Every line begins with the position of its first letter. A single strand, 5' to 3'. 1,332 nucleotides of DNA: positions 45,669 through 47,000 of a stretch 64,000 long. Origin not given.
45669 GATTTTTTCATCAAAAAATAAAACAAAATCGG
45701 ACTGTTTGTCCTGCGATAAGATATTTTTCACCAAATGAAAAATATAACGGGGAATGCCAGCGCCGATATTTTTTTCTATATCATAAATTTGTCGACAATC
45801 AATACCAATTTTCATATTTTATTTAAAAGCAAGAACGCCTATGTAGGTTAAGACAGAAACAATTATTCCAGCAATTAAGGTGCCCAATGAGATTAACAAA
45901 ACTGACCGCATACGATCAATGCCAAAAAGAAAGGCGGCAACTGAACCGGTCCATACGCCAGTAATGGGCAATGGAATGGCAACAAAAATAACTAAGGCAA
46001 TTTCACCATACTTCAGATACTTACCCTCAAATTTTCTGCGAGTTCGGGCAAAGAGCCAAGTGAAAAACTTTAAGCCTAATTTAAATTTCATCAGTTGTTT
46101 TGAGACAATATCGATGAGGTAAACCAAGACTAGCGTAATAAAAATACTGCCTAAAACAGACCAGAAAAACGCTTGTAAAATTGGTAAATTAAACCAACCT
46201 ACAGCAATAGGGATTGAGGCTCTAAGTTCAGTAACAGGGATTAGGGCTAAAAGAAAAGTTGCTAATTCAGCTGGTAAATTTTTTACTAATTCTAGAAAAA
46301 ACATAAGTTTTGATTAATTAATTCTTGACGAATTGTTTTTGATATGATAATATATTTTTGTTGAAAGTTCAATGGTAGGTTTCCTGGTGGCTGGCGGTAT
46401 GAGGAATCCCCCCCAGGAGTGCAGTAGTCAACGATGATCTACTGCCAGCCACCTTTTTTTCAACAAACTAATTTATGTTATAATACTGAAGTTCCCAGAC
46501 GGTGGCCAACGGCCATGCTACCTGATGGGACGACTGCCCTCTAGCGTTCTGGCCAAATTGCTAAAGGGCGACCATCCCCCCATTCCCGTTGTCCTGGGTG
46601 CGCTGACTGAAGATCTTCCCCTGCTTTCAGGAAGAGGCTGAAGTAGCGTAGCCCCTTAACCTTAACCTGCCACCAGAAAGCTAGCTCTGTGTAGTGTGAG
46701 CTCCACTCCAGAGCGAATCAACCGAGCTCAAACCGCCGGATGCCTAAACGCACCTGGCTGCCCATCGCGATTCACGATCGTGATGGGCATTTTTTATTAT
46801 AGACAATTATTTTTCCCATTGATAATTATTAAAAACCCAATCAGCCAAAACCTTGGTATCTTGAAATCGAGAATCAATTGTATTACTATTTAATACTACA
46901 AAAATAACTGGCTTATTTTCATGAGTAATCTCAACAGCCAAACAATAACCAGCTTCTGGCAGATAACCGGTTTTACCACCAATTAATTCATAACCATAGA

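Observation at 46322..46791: Two promoter-to-terminator ncRNA candidates in a GC-rich island between membrane-protein genes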

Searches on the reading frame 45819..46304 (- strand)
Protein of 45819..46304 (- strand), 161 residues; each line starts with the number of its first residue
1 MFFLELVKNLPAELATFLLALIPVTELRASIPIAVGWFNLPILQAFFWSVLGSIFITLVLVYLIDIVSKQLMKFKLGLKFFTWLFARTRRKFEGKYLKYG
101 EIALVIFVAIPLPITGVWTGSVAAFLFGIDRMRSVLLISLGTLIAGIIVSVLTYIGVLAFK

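Call 7: search_protein_families(library=pfam, proteins=[window:45819-46304:-])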
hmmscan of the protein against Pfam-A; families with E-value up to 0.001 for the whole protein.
window:45819-46304:- (161 aa): 1 family
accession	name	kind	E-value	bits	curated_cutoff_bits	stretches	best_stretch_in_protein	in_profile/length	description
PF06695.16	Sm_multidrug_ex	-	6e-31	108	30.7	1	26-148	1-121/121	Putative small multi-drug export protein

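Call 15: find_encoding_contigs(protein=window:45819-46304:-, flank=6000, max_places=10)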
Protein window:45819-46304:- (161 aa): 15 contigs read that carry it; 5 places shown.
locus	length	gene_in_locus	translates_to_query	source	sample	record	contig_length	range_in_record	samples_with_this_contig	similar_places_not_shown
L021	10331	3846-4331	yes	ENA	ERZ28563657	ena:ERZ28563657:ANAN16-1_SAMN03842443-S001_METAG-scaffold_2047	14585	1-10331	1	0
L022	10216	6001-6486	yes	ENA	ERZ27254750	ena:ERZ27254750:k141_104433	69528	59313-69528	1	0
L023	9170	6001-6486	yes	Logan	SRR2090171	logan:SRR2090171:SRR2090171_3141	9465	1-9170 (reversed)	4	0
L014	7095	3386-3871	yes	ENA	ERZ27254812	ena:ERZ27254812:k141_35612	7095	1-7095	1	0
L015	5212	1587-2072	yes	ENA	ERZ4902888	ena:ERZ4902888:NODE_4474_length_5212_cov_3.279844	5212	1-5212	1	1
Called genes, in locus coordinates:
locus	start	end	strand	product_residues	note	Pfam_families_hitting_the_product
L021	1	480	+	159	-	?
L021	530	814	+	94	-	PF00478:IMPDH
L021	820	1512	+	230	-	PF02616:SMC_ScpA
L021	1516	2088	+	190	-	PF04079:SMC_ScpB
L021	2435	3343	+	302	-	PF00768:Peptidase_S11, PF13354:Beta-lactamase2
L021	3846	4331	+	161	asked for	PF06695:Sm_multidrug_ex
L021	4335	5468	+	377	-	PF20706:GT4-conflict, PF00534:Glycos_transf_1, PF13692:Glyco_trans_1_4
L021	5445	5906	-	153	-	-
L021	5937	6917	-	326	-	PF00149:Metallophos, PF12850:Metallophos_2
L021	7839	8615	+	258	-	PF00142:Fer4_NifH, PF01656:CbiA, PF02374:ArsA_ATPase (weak), PF06564:CBP_BcsQ, PF09140:MipZ (faint), PF10609:ParA (weak), PF13614:AAA_31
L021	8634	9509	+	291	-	PF02195:ParB_N, PF17762:HTH_ParB, PF01381:HTH_3 (faint), PF23552:ParB_C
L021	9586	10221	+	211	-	-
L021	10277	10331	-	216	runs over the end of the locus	-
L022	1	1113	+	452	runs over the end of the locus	PF01336:tRNA_anti-codon, PF00152:tRNA-synt_2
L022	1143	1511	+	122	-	-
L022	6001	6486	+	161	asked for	PF06695:Sm_multidrug_ex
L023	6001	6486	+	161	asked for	PF06695:Sm_multidrug_ex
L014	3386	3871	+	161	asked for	PF06695:Sm_multidrug_ex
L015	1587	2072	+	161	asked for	PF06695:Sm_multidrug_ex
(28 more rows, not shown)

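Call 24: find_homologous_proteins(query=window:45819-46304:-, max_evalue=1e-10)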
Query window:45819-46304:- (161 aa): 571 proteins with E <= 1e-10 among 935 candidates; the best 120 are listed.
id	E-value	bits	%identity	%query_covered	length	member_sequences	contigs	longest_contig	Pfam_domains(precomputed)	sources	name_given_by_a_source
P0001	3.1e-92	325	100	100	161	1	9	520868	PF06695.17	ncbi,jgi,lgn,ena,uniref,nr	ncbi:hypothetical protein A2223_01865 [Candidatus Falkowbacteria bacterium RIFOXYA2_FULL_35_8]|unire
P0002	7.2e-82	291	94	100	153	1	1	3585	PF06695.17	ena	-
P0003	1.2e-62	229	69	99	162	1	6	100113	PF06695.17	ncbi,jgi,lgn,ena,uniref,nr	ncbi:ligand-binding protein SH3 [Candidatus Falkowbacteria bacterium CG10_big_fil_rev_8_21_14_0_10_3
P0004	1.4e-56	209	63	99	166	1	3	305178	PF06695.17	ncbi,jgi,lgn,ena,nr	ncbi:TPA: ligand-binding protein SH3 [Candidatus Falkowbacteria bacterium]|nr:ligand-binding protein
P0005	1.5e-52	196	57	100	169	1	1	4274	PF06695.17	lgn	-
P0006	1.4e-51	193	57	100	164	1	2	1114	PF06695.17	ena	-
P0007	4.2e-51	191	55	97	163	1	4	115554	PF06695.17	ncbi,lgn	-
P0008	7.8e-49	184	58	95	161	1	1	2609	PF06695.17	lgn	-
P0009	3.3e-48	182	57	99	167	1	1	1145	PF06695.17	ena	-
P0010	1.3e-47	180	61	94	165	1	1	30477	PF06695.17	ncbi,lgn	-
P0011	1.4e-47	180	54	99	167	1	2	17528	PF06695.17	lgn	-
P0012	6.7e-47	177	56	93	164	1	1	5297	PF06695.17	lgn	-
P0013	7.9e-47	177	57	97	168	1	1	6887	PF06695.17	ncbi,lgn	-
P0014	1.1e-46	177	58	96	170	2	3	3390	PF06695.17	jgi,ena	-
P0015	2.2e-46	176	58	99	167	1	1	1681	PF06695.17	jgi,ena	-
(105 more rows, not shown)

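Call 25: find_encoding_contigs(protein=P0002, flank=10000, max_places=3)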
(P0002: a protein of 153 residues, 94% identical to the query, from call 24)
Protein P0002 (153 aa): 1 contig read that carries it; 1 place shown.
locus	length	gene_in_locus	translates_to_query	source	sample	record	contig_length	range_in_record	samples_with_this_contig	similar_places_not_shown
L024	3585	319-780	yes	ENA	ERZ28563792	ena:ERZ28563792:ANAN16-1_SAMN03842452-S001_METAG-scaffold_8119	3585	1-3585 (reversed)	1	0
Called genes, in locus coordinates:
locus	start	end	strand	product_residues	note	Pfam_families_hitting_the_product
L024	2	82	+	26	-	?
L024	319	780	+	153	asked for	PF06695:Sm_multidrug_ex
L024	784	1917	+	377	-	PF20706:GT4-conflict, PF00534:Glycos_transf_1, PF13692:Glyco_trans_1_4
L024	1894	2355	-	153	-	-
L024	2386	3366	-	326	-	PF00149:Metallophos, PF12850:Metallophos_2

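Call 26: find_encoding_contigs(protein=P0003, flank=10000, max_places=3)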
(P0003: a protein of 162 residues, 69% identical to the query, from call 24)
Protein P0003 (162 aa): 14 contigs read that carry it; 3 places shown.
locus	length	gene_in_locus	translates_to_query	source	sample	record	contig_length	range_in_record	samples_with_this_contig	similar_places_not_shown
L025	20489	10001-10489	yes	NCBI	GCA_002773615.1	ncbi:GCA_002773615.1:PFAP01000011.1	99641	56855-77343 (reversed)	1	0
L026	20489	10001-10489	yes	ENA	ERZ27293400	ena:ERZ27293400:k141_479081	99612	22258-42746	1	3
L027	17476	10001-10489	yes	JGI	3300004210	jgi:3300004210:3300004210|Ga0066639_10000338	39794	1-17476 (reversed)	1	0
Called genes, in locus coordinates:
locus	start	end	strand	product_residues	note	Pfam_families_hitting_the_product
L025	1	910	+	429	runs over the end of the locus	PF01336:tRNA_anti-codon, PF00152:tRNA-synt_2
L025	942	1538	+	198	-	-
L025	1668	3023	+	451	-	PF01336:tRNA_anti-codon, PF00152:tRNA-synt_2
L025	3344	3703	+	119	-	-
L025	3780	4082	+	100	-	-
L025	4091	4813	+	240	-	-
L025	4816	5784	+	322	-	-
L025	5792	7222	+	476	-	PF00478:IMPDH, PF03060:NMO (faint), PF00571:CBS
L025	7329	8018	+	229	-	PF02616:SMC_ScpA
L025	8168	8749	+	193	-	PF04079:SMC_ScpB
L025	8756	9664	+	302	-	PF00768:Peptidase_S11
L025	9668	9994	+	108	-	PF03819:MazG, PF12643:MazG-like (weak)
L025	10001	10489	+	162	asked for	PF06695:Sm_multidrug_ex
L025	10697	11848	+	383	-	PF20706:GT4-conflict, PF00534:Glycos_transf_1, PF13524:Glyco_trans_1_2 (weak), PF13692:Glyco_trans_1_4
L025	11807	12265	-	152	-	-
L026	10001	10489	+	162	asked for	PF06695:Sm_multidrug_ex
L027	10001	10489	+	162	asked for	PF06695:Sm_multidrug_ex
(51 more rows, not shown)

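Call 27: find_encoding_contigs(protein=P0004, flank=10000, max_places=3)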
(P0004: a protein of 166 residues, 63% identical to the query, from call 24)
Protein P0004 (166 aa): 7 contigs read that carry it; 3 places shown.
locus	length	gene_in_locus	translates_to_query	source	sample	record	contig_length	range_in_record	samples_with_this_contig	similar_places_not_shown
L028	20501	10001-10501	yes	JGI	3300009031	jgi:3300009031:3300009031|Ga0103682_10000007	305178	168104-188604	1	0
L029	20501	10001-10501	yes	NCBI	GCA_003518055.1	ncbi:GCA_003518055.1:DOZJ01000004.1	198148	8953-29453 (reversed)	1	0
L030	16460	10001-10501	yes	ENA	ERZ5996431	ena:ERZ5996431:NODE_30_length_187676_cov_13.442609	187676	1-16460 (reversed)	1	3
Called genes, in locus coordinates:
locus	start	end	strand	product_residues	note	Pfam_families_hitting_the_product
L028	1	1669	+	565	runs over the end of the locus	PF09084:NMT1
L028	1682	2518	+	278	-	PF00092:VWA, PF13519:VWA_2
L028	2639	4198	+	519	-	PF13379:NMT1_2 (weak), PF09084:NMT1, PF12974:Phosphonate-bd, PF00691:OmpA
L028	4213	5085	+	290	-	-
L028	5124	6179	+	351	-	PF12974:Phosphonate-bd (weak)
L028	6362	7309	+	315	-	PF00528:BPD_transp_1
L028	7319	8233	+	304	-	PF00005:ABC_tran, PF13304:AAA_21 (faint)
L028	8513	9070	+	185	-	PF04079:SMC_ScpB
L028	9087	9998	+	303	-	PF00768:Peptidase_S11, PF13354:Beta-lactamase2 (weak)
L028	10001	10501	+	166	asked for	PF06695:Sm_multidrug_ex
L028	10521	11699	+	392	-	PF20706:GT4-conflict, PF00534:Glycos_transf_1, PF13692:Glyco_trans_1_4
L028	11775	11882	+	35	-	-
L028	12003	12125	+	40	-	-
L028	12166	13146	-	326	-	PF00149:Metallophos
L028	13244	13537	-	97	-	PF01541:GIY-YIG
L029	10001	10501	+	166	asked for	PF06695:Sm_multidrug_ex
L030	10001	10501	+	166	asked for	PF06695:Sm_multidrug_ex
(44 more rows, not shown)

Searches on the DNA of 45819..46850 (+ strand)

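Call 4: search_rna_families(source=window, start=46250, end=46850, threshold=evalue, max_evalue=10, show_alignments=5)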
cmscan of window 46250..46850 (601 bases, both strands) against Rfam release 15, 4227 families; matches with E-value up to 10: 2.
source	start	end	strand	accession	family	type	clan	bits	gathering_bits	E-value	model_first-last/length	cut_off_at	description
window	46759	46841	-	RF02822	Srn266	Gene; sRNA;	-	20.8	63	0.7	1-112/112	no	Streptococcus RNA 266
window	46303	46427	-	RF02192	TCL6_2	Gene; lncRNA;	-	14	45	7.1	1-126/126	no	T-cell leukemia/lymphoma 6 conserved region 2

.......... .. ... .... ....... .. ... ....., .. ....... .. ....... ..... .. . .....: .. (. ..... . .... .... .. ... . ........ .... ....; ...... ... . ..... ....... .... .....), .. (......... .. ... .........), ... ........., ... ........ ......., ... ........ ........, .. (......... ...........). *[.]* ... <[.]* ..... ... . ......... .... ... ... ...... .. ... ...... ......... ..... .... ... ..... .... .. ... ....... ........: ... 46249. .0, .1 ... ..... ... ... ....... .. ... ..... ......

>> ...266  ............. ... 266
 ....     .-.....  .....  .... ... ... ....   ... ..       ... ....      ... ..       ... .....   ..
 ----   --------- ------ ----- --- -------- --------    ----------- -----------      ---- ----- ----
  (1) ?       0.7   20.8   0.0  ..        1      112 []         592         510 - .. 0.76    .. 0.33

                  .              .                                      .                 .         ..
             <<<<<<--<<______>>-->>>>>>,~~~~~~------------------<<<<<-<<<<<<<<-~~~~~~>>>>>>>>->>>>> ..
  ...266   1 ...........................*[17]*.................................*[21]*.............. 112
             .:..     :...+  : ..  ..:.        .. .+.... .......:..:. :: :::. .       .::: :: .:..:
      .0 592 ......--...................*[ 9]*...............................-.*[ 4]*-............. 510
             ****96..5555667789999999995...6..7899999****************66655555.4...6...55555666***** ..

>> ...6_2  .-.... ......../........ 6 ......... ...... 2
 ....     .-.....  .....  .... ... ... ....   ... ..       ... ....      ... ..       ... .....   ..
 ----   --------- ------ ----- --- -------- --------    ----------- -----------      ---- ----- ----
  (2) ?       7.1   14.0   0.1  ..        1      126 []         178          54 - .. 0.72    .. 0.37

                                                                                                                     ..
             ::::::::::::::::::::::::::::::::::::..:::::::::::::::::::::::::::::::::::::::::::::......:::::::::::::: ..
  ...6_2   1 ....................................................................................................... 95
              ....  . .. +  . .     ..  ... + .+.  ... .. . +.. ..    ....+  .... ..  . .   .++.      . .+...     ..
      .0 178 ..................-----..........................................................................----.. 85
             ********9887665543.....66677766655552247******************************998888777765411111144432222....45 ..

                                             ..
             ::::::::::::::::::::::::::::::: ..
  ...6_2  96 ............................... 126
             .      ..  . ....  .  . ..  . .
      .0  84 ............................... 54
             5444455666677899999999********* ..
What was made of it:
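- On Bacterial SRP RNA (RF00169/RF01854): No Rfam hit at E<=10 (call 4).
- On Riboswitch or cis-leader of a flanking gene: No riboswitch match on either strand (call 4).
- No riboswitch family matches on either strand at E<=10 (call 4).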

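Call 29: search_dna_similar(query=window:46355-46800:+, collection=phages, mode=distant, max_evalue=0.01)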
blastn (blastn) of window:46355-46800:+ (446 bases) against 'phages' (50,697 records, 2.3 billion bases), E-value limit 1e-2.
No match.

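Call 30: search_dna_similar(query=window:46355-46800:+, collection=plasmids, mode=distant, max_evalue=0.01)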
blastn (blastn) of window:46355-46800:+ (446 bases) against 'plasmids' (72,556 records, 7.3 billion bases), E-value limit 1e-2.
No match.
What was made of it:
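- Tried and rejected: Annotated collections: blastn 'distant' against phages and plasmids gave nothing (calls 29, 30).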

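Call 52: search_rna_families(sources=[L025, L028, L001, L002, L004, L005], threshold=gathering)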
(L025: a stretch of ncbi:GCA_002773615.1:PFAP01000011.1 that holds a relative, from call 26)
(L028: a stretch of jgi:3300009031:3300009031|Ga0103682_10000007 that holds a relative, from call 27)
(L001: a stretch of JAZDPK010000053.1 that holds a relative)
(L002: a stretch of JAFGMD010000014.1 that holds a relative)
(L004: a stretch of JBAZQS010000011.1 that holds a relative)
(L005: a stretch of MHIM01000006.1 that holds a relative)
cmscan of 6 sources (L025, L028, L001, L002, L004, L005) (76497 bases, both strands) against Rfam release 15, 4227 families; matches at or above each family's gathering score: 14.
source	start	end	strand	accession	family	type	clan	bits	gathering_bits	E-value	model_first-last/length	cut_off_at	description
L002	7579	7651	-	RF00005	tRNA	Gene; tRNA;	CL00001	68.6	29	9.1e-13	1-71/71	no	tRNA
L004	8070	8142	+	RF00005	tRNA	Gene; tRNA;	CL00001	66.3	29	3.8e-12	1-71/71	no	tRNA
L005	6541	6613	+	RF00005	tRNA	Gene; tRNA;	CL00001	65.1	29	8.1e-12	1-71/71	no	tRNA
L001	8099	8172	-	RF00005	tRNA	Gene; tRNA;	CL00001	63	29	3.1e-11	1-71/71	no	tRNA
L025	13520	13591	-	RF00005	tRNA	Gene; tRNA;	CL00001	62.9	29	3.4e-11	1-71/71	no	tRNA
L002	7709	7792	-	RF00005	tRNA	Gene; tRNA;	CL00001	61.8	29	6.8e-11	1-71/71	no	tRNA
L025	13689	13772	-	RF00005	tRNA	Gene; tRNA;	CL00001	60.7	29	1.4e-10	1-71/71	no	tRNA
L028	13597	13668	-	RF00005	tRNA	Gene; tRNA;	CL00001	60.4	29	1.6e-10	1-71/71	no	tRNA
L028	16395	16478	-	RF00005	tRNA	Gene; tRNA;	CL00001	60.1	29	2e-10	1-71/71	no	tRNA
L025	13323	13396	-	RF00005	tRNA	Gene; tRNA;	CL00001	59.8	29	2.3e-10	1-71/71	no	tRNA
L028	13167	13240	-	RF00005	tRNA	Gene; tRNA;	CL00001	59.4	29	3e-10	1-71/71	no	tRNA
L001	8204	8276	-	RF00005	tRNA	Gene; tRNA;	CL00001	58.4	29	6e-10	1-71/71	no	tRNA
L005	7045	7126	+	RF00005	tRNA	Gene; tRNA;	CL00001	57.6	29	9.7e-10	1-71/71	no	tRNA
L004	8147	8228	+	RF00005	tRNA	Gene; tRNA;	CL00001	55.6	29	3.5e-09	1-71/71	no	tRNA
